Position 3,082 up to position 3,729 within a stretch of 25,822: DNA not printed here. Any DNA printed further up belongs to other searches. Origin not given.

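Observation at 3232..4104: AT-rich two-gene cassette (Cys-rich small protein plus membrane-anchored helical protein) in the integrase-tailspike cargo slot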

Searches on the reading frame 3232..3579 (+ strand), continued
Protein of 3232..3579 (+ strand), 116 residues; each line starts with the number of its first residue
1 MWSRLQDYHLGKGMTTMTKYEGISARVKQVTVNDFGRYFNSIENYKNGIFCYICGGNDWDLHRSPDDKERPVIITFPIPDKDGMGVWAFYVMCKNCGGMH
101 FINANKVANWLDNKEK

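Call 71: search_dna_similar(query=P0065, collection=phages, mode=protein, max_evalue=0.001, max_rows=12, rows=spread)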
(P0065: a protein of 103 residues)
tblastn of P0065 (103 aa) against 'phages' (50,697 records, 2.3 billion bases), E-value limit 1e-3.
Records with a match: 3; places in all: 3; records where one place covers at least 80% of the query: 3.
Best place of each record, by identity: <60% 3.
By first word of the organism name: Pseudomonas 1; Escherichia 1; Yersinia 1.
By host as written in the record: Pseudomonas syringae CC1557 1; Escherichia coli 1; Yersinia enterocolitica 1.
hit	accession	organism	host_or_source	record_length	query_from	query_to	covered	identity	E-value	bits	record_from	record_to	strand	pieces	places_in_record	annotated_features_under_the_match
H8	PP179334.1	Pseudomonas phage Aurca01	Pseudomonas syringae CC1557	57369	4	103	97%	43.0%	5e-25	102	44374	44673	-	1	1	none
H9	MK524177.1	Escherichia phage PHB10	Escherichia coli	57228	1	100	97%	32.4%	5e-10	60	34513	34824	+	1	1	hypothetical protein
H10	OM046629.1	Yersinia phage vB_YenM_30.14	Yersinia enterocolitica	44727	12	102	88%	27.5%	9e-9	56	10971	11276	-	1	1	hypothetical protein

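Call 72: search_dna_similar(query=P0057, collection=phages, mode=protein, max_evalue=0.001, max_rows=12, rows=spread)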
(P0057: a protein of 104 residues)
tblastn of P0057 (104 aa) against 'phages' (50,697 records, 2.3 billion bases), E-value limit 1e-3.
Records with a match: 2; places in all: 2; records where one place covers at least 80% of the query: 2.
Best place of each record, by identity: <60% 2.
By first word of the organism name: Yersinia 1; Escherichia 1.
By host as written in the record: Yersinia enterocolitica 1; Escherichia coli 1.
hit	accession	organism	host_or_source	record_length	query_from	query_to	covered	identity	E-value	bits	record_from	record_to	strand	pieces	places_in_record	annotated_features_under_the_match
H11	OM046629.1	Yersinia phage vB_YenM_30.14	Yersinia enterocolitica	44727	2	104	99%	33.3%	5e-13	69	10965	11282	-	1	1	hypothetical protein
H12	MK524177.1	Escherichia phage PHB10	Escherichia coli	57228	15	98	81%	25.0%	2e-6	50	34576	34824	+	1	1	hypothetical protein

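Call 73: get_annotated_region(hit=H8, flank=3500)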
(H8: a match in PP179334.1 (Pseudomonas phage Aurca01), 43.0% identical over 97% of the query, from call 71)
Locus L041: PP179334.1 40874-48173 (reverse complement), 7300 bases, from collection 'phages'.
description: Pseudomonas phage Aurca01, complete genome.
organism: Pseudomonas phage Aurca01 (NCBI taxid 3138527)
taxonomy: Viruses
host: Pseudomonas syringae CC1557; source: apricot soil; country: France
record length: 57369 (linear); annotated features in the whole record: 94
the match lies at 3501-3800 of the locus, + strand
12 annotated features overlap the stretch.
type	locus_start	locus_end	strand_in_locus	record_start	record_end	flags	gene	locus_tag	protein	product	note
CDS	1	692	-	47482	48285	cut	-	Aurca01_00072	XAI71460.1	hypothetical protein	-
CDS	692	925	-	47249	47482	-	-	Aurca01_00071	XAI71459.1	hypothetical protein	-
CDS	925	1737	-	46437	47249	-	-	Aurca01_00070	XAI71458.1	hypothetical protein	-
CDS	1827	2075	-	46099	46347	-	-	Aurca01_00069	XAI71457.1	hypothetical protein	-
CDS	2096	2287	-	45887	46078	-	-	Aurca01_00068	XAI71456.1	hypothetical protein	-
CDS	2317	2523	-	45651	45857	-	-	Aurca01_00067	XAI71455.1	Cro-like protein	[Pseudomonas virus H66]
CDS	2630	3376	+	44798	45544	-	-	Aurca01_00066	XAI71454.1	repressor protein CI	[Erwinia phage vB_EhrS_49]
CDS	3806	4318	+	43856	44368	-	-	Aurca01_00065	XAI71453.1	hypothetical protein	-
CDS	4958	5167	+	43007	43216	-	-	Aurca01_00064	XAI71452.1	hypothetical protein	[Klebsiella phage PMBT1]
CDS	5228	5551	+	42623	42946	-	-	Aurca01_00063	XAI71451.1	hypothetical protein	-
CDS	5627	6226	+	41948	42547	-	-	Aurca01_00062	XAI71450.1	hypothetical protein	-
CDS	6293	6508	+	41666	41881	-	-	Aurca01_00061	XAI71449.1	hypothetical protein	-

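Call 74: find_encoding_contigs(protein=P0038, flank=5000, max_places=2)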
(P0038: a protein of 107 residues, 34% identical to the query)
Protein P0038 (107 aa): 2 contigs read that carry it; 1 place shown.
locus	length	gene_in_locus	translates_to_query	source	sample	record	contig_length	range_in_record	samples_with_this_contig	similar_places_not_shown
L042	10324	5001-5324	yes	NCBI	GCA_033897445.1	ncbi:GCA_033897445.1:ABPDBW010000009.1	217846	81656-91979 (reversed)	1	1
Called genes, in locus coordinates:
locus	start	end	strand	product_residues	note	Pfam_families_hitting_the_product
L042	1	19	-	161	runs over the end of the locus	-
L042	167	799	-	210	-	-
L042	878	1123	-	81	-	-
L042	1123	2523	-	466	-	PF00772:DnaB, PF03796:DnaB_C, PF13481:AAA_25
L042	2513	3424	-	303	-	-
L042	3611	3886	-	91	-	PF05269:Phage_CII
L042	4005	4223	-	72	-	PF01381:HTH_3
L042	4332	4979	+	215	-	PF13560:HTH_31, PF01381:HTH_3, PF12844:HTH_19 (weak), PF00717:Peptidase_S24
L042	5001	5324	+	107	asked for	-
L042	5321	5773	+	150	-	-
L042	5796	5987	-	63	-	-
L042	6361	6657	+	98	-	-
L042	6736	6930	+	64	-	PF11058:Ral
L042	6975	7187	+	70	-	-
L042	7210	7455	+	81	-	-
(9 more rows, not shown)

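Call 75: find_encoding_contigs(protein=P0036, flank=5000, max_places=2)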
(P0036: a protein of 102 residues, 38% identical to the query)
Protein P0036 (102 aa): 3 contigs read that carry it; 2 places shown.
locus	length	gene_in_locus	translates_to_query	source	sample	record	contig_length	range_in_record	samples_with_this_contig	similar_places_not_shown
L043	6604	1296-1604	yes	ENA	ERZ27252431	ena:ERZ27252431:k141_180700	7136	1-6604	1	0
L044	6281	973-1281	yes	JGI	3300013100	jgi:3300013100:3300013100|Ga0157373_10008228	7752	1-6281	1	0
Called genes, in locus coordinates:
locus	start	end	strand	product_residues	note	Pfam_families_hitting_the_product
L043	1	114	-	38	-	?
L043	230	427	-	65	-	PF09048:Cro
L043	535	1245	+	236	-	PF01381:HTH_3 (weak), PF00717:Peptidase_S24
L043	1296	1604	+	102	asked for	-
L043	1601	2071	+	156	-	-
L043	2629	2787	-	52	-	-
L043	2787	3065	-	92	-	-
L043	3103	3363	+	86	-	-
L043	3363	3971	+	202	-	-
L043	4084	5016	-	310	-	-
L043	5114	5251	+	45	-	PF02061:Lambda_CIII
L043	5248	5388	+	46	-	-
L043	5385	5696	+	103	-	-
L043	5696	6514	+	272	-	PF12684:DUF3799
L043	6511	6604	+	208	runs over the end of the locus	?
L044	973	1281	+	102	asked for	-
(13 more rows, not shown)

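Call 78: search_protein_families(library=padloc, proteins=[L032:4270-4725:+, L033:4279-4743:+, L028:4274-4648:+, L028:4651-5070:+, L029:4318-4626:+, L029:4626-4997:+, L030:4261-4797:+, L041:3806-4315:+, P0178, L029:5143-5802:+], max_evalue=1)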
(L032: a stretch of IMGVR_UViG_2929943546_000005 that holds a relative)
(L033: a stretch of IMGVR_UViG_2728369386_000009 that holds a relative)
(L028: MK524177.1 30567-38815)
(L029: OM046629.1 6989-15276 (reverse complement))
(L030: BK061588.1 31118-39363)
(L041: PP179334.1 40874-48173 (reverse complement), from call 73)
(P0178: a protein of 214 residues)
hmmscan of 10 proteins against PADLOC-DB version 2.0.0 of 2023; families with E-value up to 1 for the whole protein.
L032:4270-4725:+ (152 aa): 0 families

L033:4279-4743:+ (155 aa): 1 family
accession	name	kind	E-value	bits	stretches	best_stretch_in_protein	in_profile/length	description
PDLC05036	PDC-S54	-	0.007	13.9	1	84-152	144-212/410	-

L028:4274-4648:+ (125 aa): 0 families

L028:4651-5070:+ (140 aa): 0 families

L029:4318-4626:+ (103 aa): 0 families

L029:4626-4997:+ (124 aa): 0 families

L030:4261-4797:+ (179 aa): 0 families

L041:3806-4315:+ (170 aa): 0 families

P0178 (214 aa): 1 family
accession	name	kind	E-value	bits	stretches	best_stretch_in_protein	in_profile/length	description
PDLC02747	PbeC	-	0.013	12.4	1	102-186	387-473/632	PbeC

L029:5143-5802:+ (220 aa): 0 families

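Call 79: search_protein_families(library=phrogs, proteins=[L032:4270-4725:+, L033:4279-4743:+, L028:4274-4648:+, L028:4651-5070:+, L029:4318-4626:+, L029:4626-4997:+, L030:4261-4797:+, L041:3806-4315:+, P0178], max_evalue=0.01)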
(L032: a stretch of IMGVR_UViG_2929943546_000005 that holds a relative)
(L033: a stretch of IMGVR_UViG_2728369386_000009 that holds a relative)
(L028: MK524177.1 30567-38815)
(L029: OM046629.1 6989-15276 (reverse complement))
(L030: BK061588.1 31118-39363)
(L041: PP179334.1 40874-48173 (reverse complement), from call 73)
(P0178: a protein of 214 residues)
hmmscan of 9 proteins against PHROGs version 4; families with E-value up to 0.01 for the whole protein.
L032:4270-4725:+ (152 aa): 2 families
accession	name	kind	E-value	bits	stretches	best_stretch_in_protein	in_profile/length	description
phrog_6701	-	unknown function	0.0017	19.1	0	60-80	146-166/169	-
phrog_5225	-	unknown function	0.0058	18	0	107-143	10-46/92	-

L033:4279-4743:+ (155 aa): 3 families
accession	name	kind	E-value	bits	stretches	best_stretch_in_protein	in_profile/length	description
phrog_462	-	other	0.00031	21.9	1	69-145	17-100/101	lipoprotein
phrog_2466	-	lysis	0.00047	21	1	85-147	63-123/172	Rz-like spanin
phrog_9415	-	unknown function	0.0067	17.3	1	85-149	66-131/168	-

L028:4274-4648:+ (125 aa): 0 families

L028:4651-5070:+ (140 aa): 0 families

L029:4318-4626:+ (103 aa): 0 families

L029:4626-4997:+ (124 aa): 1 family
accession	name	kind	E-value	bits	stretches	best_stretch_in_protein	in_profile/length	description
phrog_5954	-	unknown function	1.8e-12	48.1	1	8-117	19-135/143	-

L030:4261-4797:+ (179 aa): 3 families
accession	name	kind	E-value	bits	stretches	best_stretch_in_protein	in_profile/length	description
phrog_5820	-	unknown function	4.6e-08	33.9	1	28-165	61-194/200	-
phrog_1496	-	head and packaging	0.0032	18.3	1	139-169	84-114/137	terminase small subunit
phrog_14448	-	unknown function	0.0061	16.8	1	44-142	85-185/243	-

L041:3806-4315:+ (170 aa): 0 families

P0178 (214 aa): 6 families
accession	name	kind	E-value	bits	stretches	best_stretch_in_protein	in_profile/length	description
phrog_4293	-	unknown function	3.5e-06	28.2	1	15-51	8-45/124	-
phrog_3556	-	unknown function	4.7e-05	23.6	1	124-163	172-211/276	-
phrog_6136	-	unknown function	0.00087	20.2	1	124-157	39-73/120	-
phrog_739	-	lysis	0.0021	19.2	1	125-189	26-89/122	Rz-like spanin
phrog_9415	-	unknown function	0.004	18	1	131-188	37-94/168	-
phrog_20262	-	unknown function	0.0075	17.4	0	167-214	99-146/146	-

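Call 88: list_cluster_members(proteins=[P0001, window:3280-3579:+, window:3579-4070:+])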
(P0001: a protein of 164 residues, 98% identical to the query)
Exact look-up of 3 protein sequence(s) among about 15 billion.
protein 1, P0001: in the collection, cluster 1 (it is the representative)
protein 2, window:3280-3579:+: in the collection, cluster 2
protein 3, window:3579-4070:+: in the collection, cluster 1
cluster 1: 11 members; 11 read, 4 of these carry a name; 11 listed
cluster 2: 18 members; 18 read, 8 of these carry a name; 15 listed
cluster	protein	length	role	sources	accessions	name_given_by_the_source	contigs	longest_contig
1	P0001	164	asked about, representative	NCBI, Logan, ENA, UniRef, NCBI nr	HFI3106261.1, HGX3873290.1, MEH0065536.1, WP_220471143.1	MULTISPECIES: hypothetical protein [Enterobacteriaceae] | hypothetical protein n=1 Tax=Enterobacteriaceae TaxID=543 RepID=UPI001C714C1D | hypothetical protein [Citrobacter freundii]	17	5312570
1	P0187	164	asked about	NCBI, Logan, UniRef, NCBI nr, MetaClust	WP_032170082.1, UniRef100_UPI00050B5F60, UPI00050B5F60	hypothetical protein [Escherichia coli] | hypothetical protein n=2 Tax=Escherichia coli TaxID=562 RepID=UPI00050B5F60 | status=active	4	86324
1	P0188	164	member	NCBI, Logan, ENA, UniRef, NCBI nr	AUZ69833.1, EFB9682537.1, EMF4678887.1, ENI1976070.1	hypothetical protein ACTFCL_11155 [Escherichia coli] | hypothetical protein n=1 Tax=Enterobacteriaceae TaxID=543 RepID=UPI000BDE9C8F | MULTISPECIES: hypothetical protein [Enterobacteriaceae]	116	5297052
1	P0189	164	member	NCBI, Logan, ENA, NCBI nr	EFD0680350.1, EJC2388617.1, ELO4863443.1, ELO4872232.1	hypothetical protein AAH284_000809 [Escherichia coli] | hypothetical protein [Escherichia coli]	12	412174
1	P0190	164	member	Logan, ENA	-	-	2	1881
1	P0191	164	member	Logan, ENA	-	-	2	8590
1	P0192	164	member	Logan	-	-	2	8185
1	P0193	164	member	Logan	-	-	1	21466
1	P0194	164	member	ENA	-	-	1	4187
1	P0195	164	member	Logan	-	-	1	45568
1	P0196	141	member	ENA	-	-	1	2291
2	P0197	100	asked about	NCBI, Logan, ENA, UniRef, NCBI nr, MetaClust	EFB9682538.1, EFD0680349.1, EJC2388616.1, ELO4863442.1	hypothetical protein ACTFCL_11150 [Escherichia coli] | hypothetical protein n=1 Tax=Escherichia coli TaxID=562 RepID=UPI00050A6FF1 | hypothetical protein [Escherichia coli]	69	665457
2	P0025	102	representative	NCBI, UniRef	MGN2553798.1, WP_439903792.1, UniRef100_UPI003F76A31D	hypothetical protein ACTFCE_11230, partial [Escherichia coli] | hypothetical protein n=1 Tax=Escherichia coli TaxID=562 RepID=UPI003F76A31D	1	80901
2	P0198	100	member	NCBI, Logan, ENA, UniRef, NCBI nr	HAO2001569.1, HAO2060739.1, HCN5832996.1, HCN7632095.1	TPA: hypothetical protein N6303_000440 [Escherichia coli] | hypothetical protein n=1 Tax=Escherichia coli TaxID=562 RepID=UPI00199385D9 | hypothetical protein [Escherichia coli]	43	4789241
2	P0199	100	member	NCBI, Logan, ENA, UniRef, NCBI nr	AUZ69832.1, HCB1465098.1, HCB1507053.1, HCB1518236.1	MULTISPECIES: hypothetical protein [Citrobacter freundii complex] | hypothetical protein n=1 Tax=Citrobacter freundii complex TaxID=1344959 ...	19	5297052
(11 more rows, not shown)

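Call 94: fold_search(model_id=the predicted structure, library=pdb)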
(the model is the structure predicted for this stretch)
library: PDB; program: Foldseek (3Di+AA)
matches with E <= 10: 428; with E <= 0.001: 0
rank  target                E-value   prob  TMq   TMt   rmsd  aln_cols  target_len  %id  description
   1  4c2m_X                4.1e-01  0.28  0.29  0.25  13.1        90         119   17  Structure of RNA polymerase I at 2.8 A resolution (released 2013-10-23)
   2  6k0a_G                4.1e-01  0.14  0.29  0.25  12.8       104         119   14  cryo-EM structure of an archaeal Ribonuclease P (released 2019-06-19)
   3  8uoq_S                4.1e-01  0.08  0.19  0.13  14.8        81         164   12  Composite map of PIC_delta_TFIIK form2 (released 2024-10-23)
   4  8c6j_j                4.4e-01  0.30  0.27  0.28   9.2        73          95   15  Human spliceosomal PM5 C* complex (released 2023-07-12)
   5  4c2m_I                5.0e-01  0.20  0.28  0.23  12.7        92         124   15  Structure of RNA polymerase I at 2.8 A resolution (released 2013-10-23)
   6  7obb_I                5.0e-01  0.07  0.18  0.17  25.3        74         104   12  Cryo-EM structure of human RNA Polymerase I Open Complex (released 2021-12-08)
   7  5fj9_I                5.3e-01  0.08  0.19  0.20  13.5        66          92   21  Cryo-EM structure of yeast apo RNA polymerase III at 4.6 A (released 2015-11-25)
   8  6hlq_I                5.6e-01  0.16  0.28  0.26  16.2        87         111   13  Yeast RNA polymerase I* elongation complex bound to nucleotide analog GMPCPP (released 2019-04-03)
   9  1tfi_MODEL_1_A        6.0e-01  0.54  0.23  0.43   4.7        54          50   13  A NOVEL ZN FINGER MOTIF IN THE BASAL TRANSCRIPTIONAL MACHINERY: THREE-DIMENSIONAL NMR STUDIES OF THE NUCLEIC-A (released 1993-10-31)
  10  2jtm_MODEL_1_A        6.0e-01  0.12  0.20  0.29  10.1        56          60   14  Solution structure of Sso6901 from Sulfolobus solfataricus P2 (released 2008-04-29)
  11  1pqv_S                6.8e-01  0.15  0.25  0.15  15.7        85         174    8  RNA polymerase II-TFIIS complex (released 2003-08-19)
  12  7oba_I                7.3e-01  0.06  0.18  0.17  25.3        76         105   12  Cryo-EM structure of human RNA Polymerase I in complex with RRN3 (released 2021-12-08)
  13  7ui9_S                7.8e-01  0.11  0.23  0.14  14.5        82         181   16  Core Mediator-PICearly (Copy A) (released 2023-02-15)
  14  9fmd_56               9.4e-01  0.18  0.27  0.27   9.4        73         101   15  Integrative model of the human post-catalytic spliceosome (P-complex) (released 2024-07-10)
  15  3ga8                  9.4e-01  0.16  0.25  0.35   7.7        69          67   12  Structure of the N-terminal domain of the E. coli protein MqsA (YgiT/b3021) (released 2010-01-12)
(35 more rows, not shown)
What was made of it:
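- Tried and rejected: Foldseek against PDB: best E = 0.41 (call 94).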
